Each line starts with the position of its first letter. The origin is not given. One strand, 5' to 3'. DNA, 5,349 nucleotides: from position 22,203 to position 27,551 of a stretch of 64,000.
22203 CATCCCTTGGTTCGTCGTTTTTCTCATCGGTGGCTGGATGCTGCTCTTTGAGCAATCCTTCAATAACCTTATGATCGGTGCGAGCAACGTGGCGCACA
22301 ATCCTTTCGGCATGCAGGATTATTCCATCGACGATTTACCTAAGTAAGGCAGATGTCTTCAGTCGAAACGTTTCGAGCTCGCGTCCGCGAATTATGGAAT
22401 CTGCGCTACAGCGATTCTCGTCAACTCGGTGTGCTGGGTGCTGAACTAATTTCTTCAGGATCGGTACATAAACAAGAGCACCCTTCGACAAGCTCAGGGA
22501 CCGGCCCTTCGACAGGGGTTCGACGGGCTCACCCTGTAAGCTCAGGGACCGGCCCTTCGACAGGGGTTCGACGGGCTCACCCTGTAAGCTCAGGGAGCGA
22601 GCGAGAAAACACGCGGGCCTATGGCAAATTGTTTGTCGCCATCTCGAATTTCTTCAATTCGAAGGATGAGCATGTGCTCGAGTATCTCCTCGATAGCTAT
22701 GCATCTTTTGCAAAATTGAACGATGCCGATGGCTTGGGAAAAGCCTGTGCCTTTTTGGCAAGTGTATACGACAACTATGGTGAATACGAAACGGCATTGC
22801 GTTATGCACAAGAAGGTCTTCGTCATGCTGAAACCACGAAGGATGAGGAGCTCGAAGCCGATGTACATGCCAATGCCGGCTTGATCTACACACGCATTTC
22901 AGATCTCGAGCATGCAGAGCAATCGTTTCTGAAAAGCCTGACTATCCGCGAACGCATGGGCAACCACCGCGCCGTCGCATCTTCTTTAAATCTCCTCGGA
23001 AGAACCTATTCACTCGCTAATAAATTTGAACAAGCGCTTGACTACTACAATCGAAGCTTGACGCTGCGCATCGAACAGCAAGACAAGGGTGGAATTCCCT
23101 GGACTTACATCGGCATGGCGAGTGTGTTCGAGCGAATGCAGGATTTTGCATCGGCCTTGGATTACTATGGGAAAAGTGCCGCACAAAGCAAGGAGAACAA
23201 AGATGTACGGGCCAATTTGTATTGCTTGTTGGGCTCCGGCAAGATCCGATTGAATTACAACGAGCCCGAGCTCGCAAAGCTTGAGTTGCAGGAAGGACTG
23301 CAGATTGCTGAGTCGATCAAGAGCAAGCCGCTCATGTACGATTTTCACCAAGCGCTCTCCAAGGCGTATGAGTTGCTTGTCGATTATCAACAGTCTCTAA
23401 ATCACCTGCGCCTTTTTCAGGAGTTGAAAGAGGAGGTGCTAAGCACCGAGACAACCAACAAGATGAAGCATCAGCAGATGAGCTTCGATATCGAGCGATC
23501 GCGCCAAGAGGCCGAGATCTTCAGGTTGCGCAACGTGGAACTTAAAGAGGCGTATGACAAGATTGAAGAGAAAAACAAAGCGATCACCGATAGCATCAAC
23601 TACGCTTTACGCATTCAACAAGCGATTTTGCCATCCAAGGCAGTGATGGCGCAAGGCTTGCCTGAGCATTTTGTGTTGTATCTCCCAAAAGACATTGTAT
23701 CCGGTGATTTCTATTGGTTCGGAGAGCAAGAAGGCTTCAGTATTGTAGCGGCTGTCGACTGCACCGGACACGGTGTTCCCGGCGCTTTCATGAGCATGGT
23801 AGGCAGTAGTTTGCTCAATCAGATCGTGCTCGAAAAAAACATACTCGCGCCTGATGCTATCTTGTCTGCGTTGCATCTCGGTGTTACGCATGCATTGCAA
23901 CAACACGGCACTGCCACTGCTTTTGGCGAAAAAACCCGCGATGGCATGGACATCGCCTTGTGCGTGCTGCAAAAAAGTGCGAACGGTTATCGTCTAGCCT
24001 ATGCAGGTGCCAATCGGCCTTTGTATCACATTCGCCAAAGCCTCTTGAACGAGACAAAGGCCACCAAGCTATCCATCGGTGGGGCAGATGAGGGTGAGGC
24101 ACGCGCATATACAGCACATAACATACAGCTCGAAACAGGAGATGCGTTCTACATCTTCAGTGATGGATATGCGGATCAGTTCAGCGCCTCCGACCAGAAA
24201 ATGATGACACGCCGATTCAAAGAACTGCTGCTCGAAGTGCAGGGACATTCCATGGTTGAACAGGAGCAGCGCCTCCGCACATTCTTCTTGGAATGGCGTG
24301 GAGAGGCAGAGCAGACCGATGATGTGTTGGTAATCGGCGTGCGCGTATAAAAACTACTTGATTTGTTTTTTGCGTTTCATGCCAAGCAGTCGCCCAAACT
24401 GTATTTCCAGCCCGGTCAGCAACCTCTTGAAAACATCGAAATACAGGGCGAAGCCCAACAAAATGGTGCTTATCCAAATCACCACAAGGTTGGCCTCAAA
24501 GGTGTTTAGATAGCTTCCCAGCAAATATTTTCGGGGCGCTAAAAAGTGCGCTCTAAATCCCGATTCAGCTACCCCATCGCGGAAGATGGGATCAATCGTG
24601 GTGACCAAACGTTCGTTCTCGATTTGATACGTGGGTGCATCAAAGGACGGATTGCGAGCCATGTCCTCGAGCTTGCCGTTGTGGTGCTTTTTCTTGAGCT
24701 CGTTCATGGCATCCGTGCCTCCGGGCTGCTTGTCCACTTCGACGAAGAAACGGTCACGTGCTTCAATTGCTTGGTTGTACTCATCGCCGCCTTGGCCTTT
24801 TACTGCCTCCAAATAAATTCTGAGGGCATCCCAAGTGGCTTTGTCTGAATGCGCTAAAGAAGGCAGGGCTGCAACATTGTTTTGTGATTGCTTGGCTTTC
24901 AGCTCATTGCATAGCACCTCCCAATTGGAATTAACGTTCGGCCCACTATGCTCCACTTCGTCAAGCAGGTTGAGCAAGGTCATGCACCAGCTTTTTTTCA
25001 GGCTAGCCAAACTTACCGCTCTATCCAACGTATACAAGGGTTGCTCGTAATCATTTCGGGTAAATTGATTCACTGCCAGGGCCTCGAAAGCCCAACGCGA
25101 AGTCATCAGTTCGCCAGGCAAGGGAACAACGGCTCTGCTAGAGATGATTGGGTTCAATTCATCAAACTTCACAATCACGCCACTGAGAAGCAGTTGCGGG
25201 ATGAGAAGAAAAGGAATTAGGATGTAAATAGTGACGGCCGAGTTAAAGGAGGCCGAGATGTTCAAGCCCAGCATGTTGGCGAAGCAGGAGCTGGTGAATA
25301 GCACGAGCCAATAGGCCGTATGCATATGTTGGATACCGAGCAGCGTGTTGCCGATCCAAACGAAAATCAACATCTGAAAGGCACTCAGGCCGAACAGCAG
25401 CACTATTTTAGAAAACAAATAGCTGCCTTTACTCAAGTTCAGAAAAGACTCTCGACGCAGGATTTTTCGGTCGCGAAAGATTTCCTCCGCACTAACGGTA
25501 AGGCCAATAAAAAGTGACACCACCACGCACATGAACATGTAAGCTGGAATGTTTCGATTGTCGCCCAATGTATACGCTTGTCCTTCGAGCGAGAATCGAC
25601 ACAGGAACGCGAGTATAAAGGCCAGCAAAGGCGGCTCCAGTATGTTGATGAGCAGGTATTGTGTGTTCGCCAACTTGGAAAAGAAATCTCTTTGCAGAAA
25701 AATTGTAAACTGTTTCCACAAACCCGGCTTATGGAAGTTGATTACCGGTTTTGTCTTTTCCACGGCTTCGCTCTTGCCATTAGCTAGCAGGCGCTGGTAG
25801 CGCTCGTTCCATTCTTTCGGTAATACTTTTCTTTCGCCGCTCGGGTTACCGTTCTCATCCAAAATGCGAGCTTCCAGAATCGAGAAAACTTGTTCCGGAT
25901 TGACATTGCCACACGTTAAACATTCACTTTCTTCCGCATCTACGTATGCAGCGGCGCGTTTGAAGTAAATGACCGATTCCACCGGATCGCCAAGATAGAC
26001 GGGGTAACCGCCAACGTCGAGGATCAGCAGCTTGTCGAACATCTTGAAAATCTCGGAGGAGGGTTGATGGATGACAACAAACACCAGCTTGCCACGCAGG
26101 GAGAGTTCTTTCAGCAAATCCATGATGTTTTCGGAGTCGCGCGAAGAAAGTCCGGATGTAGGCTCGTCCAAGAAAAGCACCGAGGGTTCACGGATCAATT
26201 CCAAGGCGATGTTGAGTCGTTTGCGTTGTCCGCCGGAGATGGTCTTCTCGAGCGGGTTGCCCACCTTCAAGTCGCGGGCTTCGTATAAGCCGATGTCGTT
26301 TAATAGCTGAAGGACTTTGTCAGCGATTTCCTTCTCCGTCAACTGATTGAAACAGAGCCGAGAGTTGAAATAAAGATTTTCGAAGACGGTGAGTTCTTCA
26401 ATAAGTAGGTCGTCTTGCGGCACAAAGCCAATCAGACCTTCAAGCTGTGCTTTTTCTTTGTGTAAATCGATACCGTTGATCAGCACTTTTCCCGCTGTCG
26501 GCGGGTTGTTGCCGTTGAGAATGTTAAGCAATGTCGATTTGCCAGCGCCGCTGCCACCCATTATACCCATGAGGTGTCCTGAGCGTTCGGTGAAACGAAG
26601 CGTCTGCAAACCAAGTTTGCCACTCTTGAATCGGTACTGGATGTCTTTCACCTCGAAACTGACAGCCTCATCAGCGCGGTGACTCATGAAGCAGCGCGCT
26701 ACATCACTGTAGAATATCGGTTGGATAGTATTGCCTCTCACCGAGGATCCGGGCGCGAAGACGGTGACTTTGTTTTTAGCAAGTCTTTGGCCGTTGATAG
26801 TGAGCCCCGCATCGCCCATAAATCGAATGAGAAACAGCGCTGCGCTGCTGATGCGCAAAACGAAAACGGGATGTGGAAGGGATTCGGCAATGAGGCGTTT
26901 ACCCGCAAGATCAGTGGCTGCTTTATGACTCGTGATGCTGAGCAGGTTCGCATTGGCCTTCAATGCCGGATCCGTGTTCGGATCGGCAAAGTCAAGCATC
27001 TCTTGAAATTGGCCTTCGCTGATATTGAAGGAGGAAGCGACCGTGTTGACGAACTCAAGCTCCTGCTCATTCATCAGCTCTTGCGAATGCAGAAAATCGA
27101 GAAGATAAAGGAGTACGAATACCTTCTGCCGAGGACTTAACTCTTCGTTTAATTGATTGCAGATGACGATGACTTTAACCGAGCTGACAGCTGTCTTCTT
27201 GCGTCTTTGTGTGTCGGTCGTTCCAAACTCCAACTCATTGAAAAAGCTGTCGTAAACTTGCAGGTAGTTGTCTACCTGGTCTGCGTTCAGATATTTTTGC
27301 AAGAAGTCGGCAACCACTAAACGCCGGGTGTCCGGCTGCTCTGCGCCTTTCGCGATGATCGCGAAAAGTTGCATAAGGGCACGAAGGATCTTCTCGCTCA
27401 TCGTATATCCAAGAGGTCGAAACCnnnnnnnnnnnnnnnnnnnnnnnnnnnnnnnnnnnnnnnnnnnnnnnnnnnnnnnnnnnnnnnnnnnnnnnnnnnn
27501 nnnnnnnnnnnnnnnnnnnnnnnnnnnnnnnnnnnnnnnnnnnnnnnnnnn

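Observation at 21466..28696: Convergent gene pair/operon suggesting a phospho-Ser/Thr partner-switching-like module (7TM protein + TPR-PP2C vs SiaC-like DUF1987 + lipoprotein + FHA-ABC transporter)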

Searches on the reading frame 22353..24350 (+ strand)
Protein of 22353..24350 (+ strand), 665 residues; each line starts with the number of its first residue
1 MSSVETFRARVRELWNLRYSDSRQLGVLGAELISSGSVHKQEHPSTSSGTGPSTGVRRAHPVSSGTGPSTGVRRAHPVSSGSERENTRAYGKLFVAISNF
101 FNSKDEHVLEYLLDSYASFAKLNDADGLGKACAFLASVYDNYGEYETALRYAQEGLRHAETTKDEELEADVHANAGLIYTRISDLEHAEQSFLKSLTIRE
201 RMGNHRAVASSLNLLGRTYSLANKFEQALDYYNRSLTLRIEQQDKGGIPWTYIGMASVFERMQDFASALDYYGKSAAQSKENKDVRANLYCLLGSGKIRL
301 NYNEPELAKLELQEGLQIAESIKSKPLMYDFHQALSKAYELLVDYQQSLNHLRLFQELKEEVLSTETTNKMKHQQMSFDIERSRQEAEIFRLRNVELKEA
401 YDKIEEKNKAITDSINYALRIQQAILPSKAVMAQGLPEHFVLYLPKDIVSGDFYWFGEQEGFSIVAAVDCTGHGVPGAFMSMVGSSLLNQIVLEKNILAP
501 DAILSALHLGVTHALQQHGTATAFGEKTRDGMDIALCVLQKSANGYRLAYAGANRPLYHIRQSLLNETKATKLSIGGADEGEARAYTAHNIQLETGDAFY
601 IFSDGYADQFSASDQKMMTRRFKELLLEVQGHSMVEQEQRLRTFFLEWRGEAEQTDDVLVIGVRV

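Call 3: search_protein_families(library=pfam, proteins=[window:22353-24350:+], max_evalue=0.01)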
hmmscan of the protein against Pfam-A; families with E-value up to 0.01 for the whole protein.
window:22353-24350:+ (665 aa): 11 families
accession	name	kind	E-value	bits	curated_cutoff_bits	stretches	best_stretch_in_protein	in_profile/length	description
PF13424.12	TPR_12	-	6.9e-17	61.9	30.1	2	171-239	5-75/77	Tetratricopeptide repeat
PF07228.17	SpoIIE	-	1.3e-16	61.6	25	1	465-665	7-191/192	Stage II sporulation protein E (SpoIIE)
PF00515.34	TPR_1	-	1.3e-15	56.9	27.8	1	209-238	1-30/34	Tetratricopeptide repeat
PF13176.12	TPR_7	-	7.7e-12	44.7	27.9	1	211-244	1-34/36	Tetratricopeptide repeat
PF07719.23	TPR_2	-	1.4e-09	37.7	27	1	210-238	2-30/34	Tetratricopeptide repeat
PF17874.7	TPR_MalT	-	3.7e-07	30.2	45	1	130-356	2-222/336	MalT-like TPR region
PF13374.12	TPR_10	-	2.5e-06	27.8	27.5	1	208-240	1-33/42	Tetratricopeptide repeat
PF24885.1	TPR_NPHP3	-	2.7e-05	24.1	100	1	166-239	96-171/239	Nephrocystin-3 TPR domain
PF13181.12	TPR_8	-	5.4e-05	23.5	25.7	0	209-238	1-30/34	Tetratricopeptide repeat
PF13428.12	TPR_14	-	5.8e-05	23.8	23.5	0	249-288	1-40/44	Tetratricopeptide repeat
PF14938.12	SNAP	-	7.1e-05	22.9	25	1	161-339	67-245/282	Soluble NSF attachment protein, SNAP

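Call 4: search_protein_families(library=ncbifam, proteins=[window:22353-24350:+], max_evalue=0.01)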
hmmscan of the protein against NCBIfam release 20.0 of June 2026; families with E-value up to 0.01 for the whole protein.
window:22353-24350:+ (665 aa): 9 families
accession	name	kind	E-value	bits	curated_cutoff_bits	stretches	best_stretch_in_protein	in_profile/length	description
NF038263.1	prot_phos_SiaA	equivalog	1.3e-52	179.3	700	1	376-665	375-657/658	biofilm regulation protein phosphatase SiaA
NF053520.1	HK_Porph_FimS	equivalog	1.8e-17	62.9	600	2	212-353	127-268/618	sensor histidine kinase FimS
NF041717.1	HaaA_phane_TPR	equivalog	3.5e-07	28.7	1125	1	119-324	662-867/882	cyclophane-containing RiPP biosynthesis TPR protein HaaT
NF002725.1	PRK02603.1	equivalog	1.3e-06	28.5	143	0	224-285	50-108/173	photosystem I assembly protein Ycf3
NF053617.1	SARPRegAfsRStmc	equivalog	2.1e-05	22.7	1430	1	122-238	729-845/986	SARP-family global regulator AfsR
NF053720.1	NsdA_fam_reg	subfamily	3.9e-05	23.3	75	1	141-325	213-404/432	NsdA family TPR-like regulatory protein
NF047507.1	TPR_BatC_Lepto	exception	0.00013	21.6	175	1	142-199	71-126/214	TPR repeat-containing protein BatC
NF052312.1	T9SS_PorW_SprE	equivalog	0.00034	19.4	250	1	128-373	178-415/716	type IX secretion system periplasmic lipoprotein PorW/SprE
TIGR02521.1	type_IV_pilW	equivalog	0.00066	19.3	154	1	137-239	100-209/234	type IV pilus biogenesis/stability protein PilW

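Call 55: search_solved_structures(query=window:22353-24350:+, max_evalue=0.001, show_alignments=2)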
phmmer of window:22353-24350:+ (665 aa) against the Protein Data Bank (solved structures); distinct sequences matched with E-value up to 0.001: 26.
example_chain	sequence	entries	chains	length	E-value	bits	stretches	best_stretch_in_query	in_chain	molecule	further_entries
6k4e_A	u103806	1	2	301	5.1e-33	117.8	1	390-664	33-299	Putative serine phosphatase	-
5a7d_B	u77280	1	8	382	3.2e-16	62.3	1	110-245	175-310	PINS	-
4a1s_A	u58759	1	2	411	2.6e-15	59.3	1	110-245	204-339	PARTNER OF INSCUTEABLE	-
6hc2_A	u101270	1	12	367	2.1e-10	43.1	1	115-238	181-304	G-protein-signaling modulator 2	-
3sf4_A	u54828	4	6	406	2.4e-10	42.9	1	115-238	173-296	G-protein-signaling modulator 2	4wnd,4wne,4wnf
4wng_A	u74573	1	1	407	2.4e-10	42.9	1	115-238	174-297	G-protein-signaling modulator 2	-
5a6c_A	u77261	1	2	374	2.7e-10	42.7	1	115-244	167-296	G-PROTEIN-SIGNALING MODULATOR 2, AFADIN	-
3ro2_A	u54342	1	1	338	1e-09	40.8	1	119-248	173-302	G-protein-signaling modulator 2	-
4g2v_A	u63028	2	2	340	1.1e-09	40.7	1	119-248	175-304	G-protein-signaling modulator 2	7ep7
4jhr_A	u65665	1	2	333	6.1e-08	34.9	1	119-277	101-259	G-protein-signaling modulator 2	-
3ro3_A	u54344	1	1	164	7.3e-08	34.7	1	129-268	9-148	G-protein-signaling modulator 2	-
5oj8_A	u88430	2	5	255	1.7e-06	30.1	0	132-273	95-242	Kinesin light chain 1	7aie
7ai4_A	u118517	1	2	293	3.9e-06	29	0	132-273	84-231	Isoform C of Kinesin light chain 1,Isoform C of Kinesin light chain 1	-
9y6s_6s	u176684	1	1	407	4.1e-06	28.9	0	139-238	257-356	Anaphase-promoting complex subunit 5 domain-containing protein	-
7obi_A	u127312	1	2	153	5.1e-06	28.6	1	130-289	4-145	CTPR-rv4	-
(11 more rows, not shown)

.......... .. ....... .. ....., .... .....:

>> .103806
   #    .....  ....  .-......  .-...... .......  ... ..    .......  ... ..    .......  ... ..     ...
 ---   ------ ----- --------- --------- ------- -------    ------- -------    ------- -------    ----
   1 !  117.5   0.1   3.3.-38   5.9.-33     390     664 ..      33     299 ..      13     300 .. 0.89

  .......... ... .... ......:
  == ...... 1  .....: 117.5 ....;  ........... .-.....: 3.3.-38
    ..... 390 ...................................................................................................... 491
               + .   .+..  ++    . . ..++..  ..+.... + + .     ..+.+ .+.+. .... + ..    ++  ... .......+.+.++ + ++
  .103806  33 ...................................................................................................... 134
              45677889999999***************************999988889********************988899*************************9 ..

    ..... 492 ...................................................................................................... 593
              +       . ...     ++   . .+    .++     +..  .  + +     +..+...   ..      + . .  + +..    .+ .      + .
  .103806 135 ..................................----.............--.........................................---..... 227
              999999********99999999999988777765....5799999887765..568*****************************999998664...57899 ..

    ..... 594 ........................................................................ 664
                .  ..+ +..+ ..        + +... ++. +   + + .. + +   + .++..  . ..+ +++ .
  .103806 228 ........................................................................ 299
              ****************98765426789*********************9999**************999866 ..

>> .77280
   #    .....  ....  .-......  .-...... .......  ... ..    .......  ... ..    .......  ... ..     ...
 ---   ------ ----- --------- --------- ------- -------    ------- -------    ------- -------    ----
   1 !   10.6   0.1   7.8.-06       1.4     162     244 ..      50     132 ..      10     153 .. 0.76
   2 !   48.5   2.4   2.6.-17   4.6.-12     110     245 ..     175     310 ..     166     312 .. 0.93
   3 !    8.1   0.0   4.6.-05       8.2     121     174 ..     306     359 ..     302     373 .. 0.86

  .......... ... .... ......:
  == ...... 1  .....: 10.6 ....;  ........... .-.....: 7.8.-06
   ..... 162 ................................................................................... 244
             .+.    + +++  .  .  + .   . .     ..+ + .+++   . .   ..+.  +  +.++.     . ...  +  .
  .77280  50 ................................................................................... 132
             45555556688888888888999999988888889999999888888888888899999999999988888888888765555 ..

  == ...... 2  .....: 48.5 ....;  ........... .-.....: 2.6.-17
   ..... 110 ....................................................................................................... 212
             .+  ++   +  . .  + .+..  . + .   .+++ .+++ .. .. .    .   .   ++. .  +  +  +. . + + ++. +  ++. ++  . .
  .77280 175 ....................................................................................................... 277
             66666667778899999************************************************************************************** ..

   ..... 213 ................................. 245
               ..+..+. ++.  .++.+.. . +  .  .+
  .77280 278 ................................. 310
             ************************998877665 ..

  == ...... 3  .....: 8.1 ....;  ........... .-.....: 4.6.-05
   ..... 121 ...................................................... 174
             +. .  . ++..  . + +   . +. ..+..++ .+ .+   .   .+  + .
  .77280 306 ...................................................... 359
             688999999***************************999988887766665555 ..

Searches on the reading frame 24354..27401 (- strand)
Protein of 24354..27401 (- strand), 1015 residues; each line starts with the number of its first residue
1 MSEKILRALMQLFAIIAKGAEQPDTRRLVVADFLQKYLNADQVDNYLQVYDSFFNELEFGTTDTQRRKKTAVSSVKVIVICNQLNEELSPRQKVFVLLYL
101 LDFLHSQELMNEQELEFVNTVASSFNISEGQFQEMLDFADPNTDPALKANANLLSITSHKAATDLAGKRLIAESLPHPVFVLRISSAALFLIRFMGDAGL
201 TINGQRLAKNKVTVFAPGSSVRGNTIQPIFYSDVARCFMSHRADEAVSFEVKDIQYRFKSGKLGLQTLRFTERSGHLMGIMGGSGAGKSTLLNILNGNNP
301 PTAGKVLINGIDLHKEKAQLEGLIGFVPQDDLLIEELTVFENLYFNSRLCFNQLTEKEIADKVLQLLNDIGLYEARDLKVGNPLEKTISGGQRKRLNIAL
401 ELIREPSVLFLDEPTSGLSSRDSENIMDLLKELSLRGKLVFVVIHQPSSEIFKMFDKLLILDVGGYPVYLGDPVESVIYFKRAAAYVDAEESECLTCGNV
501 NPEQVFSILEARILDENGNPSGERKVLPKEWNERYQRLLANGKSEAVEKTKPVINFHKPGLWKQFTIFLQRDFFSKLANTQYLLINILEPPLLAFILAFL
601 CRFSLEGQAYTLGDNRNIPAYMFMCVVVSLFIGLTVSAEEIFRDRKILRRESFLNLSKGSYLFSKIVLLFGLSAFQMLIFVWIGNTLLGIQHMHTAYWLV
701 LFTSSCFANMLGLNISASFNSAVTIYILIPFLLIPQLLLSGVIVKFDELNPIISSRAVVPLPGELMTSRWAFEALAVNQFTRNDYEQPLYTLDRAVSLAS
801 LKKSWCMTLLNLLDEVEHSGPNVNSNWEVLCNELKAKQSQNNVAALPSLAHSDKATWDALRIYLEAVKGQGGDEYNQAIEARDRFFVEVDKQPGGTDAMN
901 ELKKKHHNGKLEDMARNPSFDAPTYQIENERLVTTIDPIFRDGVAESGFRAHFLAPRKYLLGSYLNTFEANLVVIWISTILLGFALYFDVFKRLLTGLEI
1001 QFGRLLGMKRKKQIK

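Call 3: search_protein_families(library=pfam, proteins=[window:24354-27401:-], max_evalue=0.01)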
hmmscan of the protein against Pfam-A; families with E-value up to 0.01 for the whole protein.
window:24354-27401:- (1015 aa): 6 families
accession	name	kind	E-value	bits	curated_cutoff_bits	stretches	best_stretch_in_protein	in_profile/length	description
PF00005.33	ABC_tran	-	1.8e-32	113.3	25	1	265-416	1-137/137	ABC transporter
PF01061.29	ABC2_membrane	-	3.3e-19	69.7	26.9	1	564-779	2-210/211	ABC-2 type transporter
PF19055.6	ABC2_membrane_7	-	1.3e-07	31.3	22.7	1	445-487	1-43/410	ABC-2 type transporter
PF12698.13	ABC2_membrane_3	-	5e-05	23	31.6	1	619-751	166-297/347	ABC-2 family transporter protein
PF13304.12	AAA_21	-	0.0014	19.2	27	0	389-441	239-295/304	AAA domain, putative AbiEii toxin, Type IV TA system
PF03193.22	RsgA_GTPase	-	0.0019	18.5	30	1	265-299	97-130/174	RsgA GTPase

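Call 4: search_protein_families(library=ncbifam, proteins=[window:24354-27401:-], max_evalue=0.01)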
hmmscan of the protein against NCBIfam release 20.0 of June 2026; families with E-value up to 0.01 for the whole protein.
window:24354-27401:- (1015 aa): 188 families (the best 25 are shown)
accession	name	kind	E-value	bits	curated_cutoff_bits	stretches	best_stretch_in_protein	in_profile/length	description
TIGR00955.1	3a01204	subfamily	3e-77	260.6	736.35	1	273-818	49-582/617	pigment precursor permease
TIGR00956.1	3a01205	subfamily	4.1e-47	160.6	1959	1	249-472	760-987/1394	pleiotropic drug resistance family protein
TIGR01188.1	drrA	subfamily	2.4e-37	128.9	312.45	1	266-464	10-200/302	daunorubicin resistance ABC transporter, ATP-binding protein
TIGR03608.1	L_ocin_972_ABC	subfamily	3.2e-34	118.2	254.85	1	252-458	2-203/206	putative bacteriocin export ABC transporter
TIGR02673.1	FtsE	equivalog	6.8e-33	114.1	264.85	1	250-448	3-198/214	cell division ATP-binding protein FtsE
TIGR02857.1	CydD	equivalog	5.9e-31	108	435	1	243-449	316-519/529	thiol reductant ABC exporter subunit CydD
TIGR03375.1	type_I_sec_LssB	subfamily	6.2e-31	107.4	693.1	1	247-464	464-677/696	type I secretion system permease/ATPase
TIGR04521.1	ECF_ATPase_2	equivalog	6.4e-31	107.5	330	1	251-465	3-222/279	energy-coupling factor transporter ATPase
TIGR02211.1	LolD_lipo_ex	equivalog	3.5e-30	105.2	307.75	1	252-461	5-214/221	lipoprotein-releasing ABC transporter ATP-binding protein LolD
NF008442.0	PRK11288.1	equivalog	5.3e-30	104.2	689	1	249-463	8-218/504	L-arabinose ABC transporter ATP-binding protein AraG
TIGR03864.1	PQQ_ABC_ATP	hypoth_equivalog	7.7e-29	100.8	302.25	1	249-464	2-208/236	ABC transporter, ATP-binding subunit, PQQ-dependent alcohol dehydrogenase system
TIGR02315.1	ABC_phnC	equivalog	2.2e-28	99.3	266.1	1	250-446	3-205/243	phosphonate ABC transporter ATP-binding protein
TIGR00968.1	3a0106s01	subfamily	3.7e-28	98.6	342.75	1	251-464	3-207/237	sulfate ABC transporter ATP-binding protein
TIGR03522.1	GldA_ABC_ATP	equivalog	2.3e-27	96.3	402.6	1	248-464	2-208/301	gliding motility-associated ABC transporter ATP-binding subunit GldA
TIGR02868.1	CydC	equivalog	3.1e-27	95.4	329.05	1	243-447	329-530/530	thiol reductant ABC exporter subunit CydC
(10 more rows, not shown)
